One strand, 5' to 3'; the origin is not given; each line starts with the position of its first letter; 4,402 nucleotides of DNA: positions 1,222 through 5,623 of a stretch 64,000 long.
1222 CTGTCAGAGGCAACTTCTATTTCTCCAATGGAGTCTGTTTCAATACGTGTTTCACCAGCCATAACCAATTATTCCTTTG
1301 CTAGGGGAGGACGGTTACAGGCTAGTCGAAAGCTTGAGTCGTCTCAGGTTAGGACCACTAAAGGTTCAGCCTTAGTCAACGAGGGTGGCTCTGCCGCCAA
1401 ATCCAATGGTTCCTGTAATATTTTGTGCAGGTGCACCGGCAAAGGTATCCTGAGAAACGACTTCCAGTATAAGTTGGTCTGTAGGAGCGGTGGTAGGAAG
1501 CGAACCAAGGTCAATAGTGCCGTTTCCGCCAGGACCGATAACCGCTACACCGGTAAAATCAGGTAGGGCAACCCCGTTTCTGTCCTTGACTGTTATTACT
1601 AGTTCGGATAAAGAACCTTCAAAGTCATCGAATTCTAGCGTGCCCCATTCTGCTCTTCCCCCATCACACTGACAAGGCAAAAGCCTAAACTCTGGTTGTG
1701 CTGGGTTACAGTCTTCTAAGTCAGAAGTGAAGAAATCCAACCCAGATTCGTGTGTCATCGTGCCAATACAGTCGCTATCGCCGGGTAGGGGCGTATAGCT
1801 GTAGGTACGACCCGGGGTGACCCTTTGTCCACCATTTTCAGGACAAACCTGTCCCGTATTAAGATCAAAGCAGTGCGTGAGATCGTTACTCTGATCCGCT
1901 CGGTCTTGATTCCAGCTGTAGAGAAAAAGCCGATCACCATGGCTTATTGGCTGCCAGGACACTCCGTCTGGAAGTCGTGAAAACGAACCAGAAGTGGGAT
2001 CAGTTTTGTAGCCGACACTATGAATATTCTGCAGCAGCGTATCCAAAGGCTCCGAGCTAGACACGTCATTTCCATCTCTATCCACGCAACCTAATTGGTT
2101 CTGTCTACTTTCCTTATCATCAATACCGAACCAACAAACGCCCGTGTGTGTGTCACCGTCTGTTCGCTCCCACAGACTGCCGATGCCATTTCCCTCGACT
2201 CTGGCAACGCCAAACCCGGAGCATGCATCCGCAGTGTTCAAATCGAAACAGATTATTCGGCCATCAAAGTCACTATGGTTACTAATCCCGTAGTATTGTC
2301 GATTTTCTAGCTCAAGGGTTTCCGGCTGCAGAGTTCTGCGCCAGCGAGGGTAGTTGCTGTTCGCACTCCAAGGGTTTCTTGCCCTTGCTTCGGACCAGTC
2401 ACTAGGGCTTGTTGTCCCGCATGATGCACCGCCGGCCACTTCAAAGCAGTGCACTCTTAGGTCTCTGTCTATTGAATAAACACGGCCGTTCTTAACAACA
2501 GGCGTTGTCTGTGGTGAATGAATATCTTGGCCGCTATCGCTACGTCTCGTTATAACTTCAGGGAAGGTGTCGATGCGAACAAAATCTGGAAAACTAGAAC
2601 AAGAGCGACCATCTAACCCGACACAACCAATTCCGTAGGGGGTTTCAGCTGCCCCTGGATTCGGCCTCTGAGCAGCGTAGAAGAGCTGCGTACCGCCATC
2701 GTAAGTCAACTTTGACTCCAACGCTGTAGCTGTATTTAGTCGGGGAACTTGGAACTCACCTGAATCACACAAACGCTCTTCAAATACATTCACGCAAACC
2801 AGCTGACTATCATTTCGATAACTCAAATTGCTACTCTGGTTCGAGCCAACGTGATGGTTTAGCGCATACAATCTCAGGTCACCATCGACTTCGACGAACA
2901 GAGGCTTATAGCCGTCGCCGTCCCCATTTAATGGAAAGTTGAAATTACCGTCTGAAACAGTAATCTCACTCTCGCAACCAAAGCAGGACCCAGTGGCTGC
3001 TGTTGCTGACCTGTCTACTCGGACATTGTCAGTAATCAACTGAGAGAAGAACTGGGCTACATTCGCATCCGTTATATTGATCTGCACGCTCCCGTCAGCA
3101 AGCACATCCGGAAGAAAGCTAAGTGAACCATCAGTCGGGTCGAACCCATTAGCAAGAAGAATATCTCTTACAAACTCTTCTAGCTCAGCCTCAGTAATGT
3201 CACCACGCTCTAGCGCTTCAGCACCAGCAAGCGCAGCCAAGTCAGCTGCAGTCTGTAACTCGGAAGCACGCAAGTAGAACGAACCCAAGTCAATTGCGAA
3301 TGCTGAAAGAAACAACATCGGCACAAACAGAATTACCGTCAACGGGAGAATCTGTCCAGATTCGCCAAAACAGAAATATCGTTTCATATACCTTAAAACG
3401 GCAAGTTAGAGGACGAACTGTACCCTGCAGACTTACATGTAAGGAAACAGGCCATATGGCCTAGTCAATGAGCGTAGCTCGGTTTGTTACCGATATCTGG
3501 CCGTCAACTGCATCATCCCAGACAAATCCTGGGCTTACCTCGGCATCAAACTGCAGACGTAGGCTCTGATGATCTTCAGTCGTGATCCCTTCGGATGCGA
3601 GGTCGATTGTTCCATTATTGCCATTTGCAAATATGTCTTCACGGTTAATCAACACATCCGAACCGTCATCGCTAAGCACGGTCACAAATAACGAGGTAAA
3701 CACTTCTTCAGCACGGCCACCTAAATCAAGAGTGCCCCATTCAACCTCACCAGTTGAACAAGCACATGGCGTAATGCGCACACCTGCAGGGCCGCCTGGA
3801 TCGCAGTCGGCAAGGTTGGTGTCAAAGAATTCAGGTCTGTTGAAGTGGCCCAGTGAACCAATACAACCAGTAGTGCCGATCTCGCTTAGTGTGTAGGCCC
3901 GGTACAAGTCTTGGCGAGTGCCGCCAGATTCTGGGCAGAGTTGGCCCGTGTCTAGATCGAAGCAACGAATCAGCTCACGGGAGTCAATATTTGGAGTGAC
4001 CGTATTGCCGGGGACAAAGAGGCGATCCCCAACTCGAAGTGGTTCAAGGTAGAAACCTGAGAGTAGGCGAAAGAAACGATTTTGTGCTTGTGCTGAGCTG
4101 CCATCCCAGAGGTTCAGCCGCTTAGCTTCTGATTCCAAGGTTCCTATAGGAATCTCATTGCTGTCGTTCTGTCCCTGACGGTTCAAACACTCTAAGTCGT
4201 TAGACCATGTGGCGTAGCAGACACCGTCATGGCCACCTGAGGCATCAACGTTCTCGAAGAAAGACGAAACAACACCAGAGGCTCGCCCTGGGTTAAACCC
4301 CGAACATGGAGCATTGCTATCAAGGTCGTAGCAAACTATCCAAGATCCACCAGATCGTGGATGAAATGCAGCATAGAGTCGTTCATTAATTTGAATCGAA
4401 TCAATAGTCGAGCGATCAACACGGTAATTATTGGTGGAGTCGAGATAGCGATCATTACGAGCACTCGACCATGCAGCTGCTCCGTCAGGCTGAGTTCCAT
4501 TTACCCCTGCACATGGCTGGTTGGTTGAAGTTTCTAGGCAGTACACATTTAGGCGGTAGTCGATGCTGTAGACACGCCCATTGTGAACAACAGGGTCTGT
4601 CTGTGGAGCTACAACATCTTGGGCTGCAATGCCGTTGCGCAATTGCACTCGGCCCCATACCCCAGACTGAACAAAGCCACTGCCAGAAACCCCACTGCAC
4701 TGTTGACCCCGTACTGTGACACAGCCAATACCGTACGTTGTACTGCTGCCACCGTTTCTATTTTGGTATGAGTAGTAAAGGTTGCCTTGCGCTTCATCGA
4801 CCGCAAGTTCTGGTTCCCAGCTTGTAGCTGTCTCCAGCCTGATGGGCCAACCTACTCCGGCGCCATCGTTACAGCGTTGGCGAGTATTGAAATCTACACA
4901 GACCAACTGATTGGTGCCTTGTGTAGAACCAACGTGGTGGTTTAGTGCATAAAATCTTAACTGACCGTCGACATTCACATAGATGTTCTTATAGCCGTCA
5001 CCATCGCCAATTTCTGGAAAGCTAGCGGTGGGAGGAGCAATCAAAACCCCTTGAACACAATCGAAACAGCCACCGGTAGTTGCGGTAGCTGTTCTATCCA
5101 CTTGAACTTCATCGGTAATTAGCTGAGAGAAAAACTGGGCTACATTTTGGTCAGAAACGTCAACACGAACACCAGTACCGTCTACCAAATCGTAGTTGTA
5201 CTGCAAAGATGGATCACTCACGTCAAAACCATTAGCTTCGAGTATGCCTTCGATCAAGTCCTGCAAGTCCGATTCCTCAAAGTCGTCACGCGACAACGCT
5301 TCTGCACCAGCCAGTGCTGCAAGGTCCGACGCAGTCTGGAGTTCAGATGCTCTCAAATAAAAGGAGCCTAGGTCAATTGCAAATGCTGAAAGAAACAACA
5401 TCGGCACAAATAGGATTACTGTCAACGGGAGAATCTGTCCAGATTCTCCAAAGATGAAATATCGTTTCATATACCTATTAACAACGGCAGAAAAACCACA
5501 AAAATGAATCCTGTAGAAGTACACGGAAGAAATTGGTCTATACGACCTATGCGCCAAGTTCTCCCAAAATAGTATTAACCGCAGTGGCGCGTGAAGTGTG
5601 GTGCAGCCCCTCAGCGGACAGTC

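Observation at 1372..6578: Tandem pair of giant TadG-anchored, Cys-rich repeat proteins next to a tyrosine recombinase: candidate alternative Tad-pilus tip adhesins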

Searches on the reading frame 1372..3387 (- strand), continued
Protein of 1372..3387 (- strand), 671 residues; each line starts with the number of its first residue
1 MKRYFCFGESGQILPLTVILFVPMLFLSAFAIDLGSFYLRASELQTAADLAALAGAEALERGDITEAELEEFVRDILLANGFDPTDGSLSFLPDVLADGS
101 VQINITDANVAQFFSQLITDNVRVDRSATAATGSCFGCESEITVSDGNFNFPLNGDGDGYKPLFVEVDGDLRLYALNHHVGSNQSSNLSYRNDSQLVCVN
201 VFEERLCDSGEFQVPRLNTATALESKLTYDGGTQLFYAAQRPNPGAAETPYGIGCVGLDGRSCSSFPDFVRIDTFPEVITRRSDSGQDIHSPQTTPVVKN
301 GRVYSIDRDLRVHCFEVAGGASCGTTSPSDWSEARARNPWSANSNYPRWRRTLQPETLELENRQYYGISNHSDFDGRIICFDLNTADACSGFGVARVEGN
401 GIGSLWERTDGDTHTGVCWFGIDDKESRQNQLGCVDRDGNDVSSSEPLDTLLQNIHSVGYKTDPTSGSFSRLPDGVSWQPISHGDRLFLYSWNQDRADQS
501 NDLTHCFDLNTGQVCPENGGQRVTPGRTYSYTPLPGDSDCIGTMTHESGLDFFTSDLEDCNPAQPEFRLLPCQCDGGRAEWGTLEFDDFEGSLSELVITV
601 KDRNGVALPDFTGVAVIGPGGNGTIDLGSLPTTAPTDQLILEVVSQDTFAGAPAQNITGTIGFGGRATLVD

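Call 80: find_related_loci(query=A1, collection=metagenome_contigs, flank=10000)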
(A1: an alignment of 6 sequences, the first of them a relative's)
Query A1 (671 aa) in metagenome_contigs; peptide patterns used: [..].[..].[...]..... (x = any residue, [..] = any of these).
600 stretches matched a pattern (row limit reached: there are more); 16 encode a relative of the query (tblastn E <= 1e-3); 16 distinct loci.
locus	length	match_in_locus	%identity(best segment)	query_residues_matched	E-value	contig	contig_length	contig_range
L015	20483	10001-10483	35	28-179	1e-13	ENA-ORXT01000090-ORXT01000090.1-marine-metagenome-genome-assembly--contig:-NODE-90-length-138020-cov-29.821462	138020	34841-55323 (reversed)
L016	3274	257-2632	26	9-671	2e-9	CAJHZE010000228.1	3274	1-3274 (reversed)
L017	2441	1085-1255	49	8-64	9e-9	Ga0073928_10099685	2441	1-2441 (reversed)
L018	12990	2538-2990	31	11-143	2e-7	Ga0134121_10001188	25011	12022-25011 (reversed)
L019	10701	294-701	30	8-142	3e-7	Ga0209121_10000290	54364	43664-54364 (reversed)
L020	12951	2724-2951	38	8-83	5e-7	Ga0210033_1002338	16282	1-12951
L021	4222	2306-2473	45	7-62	4e-6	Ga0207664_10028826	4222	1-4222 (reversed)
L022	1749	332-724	29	9-133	3e-6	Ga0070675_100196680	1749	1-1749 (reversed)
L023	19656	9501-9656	42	9-60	7e-6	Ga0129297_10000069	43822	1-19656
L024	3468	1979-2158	33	2-61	2e-5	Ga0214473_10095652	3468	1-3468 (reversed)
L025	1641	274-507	44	6-82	2e-5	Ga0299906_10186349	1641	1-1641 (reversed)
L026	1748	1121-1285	53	6-60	2e-5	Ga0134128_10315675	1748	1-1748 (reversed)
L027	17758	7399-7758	36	1-130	3e-5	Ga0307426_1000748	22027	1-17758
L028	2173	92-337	37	8-91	4e-5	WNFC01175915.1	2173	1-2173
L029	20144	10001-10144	38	13-60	5e-5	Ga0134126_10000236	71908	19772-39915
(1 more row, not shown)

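Call 83: list_cluster_members(proteins=[P0048, P0060, P0041, P0024, P0066, P0090, P0027, P0125, P0150, P0016])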
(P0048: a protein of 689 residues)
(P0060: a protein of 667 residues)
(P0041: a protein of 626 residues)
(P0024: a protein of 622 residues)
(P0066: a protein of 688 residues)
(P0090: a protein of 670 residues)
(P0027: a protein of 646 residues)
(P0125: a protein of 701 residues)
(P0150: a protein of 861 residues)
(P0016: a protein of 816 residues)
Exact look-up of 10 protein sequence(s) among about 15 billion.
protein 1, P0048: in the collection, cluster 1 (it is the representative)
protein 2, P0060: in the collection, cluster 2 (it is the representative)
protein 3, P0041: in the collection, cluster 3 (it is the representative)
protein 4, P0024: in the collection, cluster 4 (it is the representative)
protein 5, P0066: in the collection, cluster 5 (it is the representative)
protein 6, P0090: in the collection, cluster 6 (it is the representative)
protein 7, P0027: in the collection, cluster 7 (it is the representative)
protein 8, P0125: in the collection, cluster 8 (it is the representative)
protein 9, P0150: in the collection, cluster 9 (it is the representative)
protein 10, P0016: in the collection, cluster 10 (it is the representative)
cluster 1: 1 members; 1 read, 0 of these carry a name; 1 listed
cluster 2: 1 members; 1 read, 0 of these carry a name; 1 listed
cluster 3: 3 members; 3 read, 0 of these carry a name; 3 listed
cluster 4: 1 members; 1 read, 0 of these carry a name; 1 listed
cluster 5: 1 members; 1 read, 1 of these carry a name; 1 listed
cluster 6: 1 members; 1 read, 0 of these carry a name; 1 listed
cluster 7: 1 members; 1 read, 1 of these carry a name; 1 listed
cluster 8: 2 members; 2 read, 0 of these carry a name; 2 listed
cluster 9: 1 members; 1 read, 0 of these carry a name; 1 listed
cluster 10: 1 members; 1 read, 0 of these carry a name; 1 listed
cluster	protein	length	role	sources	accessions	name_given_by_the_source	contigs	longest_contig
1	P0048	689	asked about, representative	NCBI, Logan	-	-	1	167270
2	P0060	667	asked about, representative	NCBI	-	-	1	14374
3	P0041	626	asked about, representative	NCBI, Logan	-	-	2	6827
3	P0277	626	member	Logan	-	-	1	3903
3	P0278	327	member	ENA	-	-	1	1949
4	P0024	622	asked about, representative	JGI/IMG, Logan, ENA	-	-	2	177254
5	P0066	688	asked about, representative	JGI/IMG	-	Flp pilus assembly protein TadG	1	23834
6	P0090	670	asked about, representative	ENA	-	-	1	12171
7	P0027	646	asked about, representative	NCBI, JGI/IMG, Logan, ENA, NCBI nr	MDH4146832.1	MAG: pilus assembly protein TadG-related protein [Acidimicrobiia bacterium] | pilus assembly protein TadG-related protein [Acidimicrobiia bacterium]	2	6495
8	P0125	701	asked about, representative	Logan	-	-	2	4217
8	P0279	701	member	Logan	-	-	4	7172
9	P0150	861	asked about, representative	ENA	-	-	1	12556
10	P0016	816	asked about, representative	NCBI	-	-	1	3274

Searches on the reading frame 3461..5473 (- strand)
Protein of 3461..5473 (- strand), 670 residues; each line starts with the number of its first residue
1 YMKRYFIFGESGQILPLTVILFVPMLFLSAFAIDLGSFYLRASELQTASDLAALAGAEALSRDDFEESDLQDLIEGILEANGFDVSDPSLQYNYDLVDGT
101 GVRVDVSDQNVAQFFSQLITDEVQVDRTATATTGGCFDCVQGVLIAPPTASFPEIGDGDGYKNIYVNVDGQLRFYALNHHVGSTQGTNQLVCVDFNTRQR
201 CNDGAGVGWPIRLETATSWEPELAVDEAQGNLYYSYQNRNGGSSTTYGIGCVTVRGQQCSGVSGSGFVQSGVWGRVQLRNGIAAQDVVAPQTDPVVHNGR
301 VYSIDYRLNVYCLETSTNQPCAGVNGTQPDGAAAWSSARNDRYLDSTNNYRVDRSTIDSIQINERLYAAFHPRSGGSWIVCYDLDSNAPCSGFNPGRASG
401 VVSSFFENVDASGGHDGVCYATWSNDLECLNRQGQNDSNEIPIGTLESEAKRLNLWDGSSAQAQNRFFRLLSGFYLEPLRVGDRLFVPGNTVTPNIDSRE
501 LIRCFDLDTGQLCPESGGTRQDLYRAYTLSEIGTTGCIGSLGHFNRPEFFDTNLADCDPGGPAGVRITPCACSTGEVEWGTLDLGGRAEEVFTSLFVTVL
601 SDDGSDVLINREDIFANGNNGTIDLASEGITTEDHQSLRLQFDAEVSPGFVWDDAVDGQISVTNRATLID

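Call 4: search_protein_families(library=pfam, proteins=[window:3461-5473:-], max_evalue=1)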
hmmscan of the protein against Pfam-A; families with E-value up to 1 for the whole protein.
window:3461-5473:- (670 aa): 1 family
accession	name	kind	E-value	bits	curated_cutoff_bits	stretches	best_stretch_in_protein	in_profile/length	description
PF13400.11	Tad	-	6.3e-11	42.9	22.3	1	12-57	1-45/47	Putative Flp pilus-assembly TadE/G-like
